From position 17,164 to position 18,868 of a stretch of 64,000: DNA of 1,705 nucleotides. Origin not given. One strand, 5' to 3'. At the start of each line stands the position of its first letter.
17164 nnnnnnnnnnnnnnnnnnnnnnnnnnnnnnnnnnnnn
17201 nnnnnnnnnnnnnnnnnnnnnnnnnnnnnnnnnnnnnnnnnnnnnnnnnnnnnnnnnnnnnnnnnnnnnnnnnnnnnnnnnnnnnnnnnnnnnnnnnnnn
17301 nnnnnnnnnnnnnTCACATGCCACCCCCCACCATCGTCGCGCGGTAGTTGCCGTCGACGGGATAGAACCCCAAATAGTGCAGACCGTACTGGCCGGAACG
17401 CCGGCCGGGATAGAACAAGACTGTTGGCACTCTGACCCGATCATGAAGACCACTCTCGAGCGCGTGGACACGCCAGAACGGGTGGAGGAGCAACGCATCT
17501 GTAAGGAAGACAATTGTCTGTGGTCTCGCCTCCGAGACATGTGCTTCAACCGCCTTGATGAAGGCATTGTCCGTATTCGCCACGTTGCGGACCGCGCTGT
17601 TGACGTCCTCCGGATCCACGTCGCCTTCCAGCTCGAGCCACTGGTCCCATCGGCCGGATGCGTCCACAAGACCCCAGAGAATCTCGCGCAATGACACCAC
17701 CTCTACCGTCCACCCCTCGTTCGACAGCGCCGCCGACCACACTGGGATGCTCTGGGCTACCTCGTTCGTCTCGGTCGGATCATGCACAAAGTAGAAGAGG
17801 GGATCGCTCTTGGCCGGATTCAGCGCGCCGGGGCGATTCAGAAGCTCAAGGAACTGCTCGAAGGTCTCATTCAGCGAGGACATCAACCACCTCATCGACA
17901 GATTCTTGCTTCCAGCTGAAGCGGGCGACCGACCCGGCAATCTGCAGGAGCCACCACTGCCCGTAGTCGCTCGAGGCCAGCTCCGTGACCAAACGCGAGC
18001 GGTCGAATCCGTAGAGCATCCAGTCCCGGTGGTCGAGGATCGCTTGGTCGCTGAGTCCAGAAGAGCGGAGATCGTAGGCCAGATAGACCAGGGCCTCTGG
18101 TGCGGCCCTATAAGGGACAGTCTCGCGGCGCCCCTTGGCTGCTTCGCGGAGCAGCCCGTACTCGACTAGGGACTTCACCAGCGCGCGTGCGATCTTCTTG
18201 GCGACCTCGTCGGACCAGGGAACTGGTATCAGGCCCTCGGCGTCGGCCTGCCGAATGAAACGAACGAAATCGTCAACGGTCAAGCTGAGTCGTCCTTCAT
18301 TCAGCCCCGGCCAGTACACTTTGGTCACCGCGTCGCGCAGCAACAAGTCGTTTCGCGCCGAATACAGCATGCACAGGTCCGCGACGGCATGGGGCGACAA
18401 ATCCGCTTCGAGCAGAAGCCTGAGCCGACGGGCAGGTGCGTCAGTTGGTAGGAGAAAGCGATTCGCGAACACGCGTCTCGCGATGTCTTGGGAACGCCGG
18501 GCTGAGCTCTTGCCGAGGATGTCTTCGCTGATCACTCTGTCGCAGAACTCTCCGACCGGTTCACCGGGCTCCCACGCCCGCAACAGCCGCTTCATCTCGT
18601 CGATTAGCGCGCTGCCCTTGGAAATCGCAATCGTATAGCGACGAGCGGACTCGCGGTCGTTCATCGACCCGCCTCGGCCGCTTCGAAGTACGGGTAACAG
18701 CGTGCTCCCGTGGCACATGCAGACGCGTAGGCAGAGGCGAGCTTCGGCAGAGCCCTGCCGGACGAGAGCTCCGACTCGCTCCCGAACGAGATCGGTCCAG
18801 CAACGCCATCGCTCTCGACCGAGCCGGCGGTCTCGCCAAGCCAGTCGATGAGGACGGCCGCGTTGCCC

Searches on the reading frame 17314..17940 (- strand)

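Call 47: search_protein_families(library=pfam, proteins=[window:17314-17940:-], max_evalue=0.001)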
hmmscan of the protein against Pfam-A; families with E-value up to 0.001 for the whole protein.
window:17314-17940:- (208 aa): 1 family
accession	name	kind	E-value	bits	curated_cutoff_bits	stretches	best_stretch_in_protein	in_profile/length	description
PF08747.16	BrxB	-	1.3e-16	61.2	26.8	1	82-202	3-122/124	BREX protein BrxB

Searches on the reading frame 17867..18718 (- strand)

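Call 47: search_protein_families(library=pfam, proteins=[window:17867-18718:-], max_evalue=0.001)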
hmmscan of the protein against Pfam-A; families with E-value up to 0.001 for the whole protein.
window:17867-18718:- (283 aa): 1 family
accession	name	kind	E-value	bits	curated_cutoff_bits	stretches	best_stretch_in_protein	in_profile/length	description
PF08849.17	BrxA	-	9.2e-21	74.8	23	1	27-197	2-164/184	BrxA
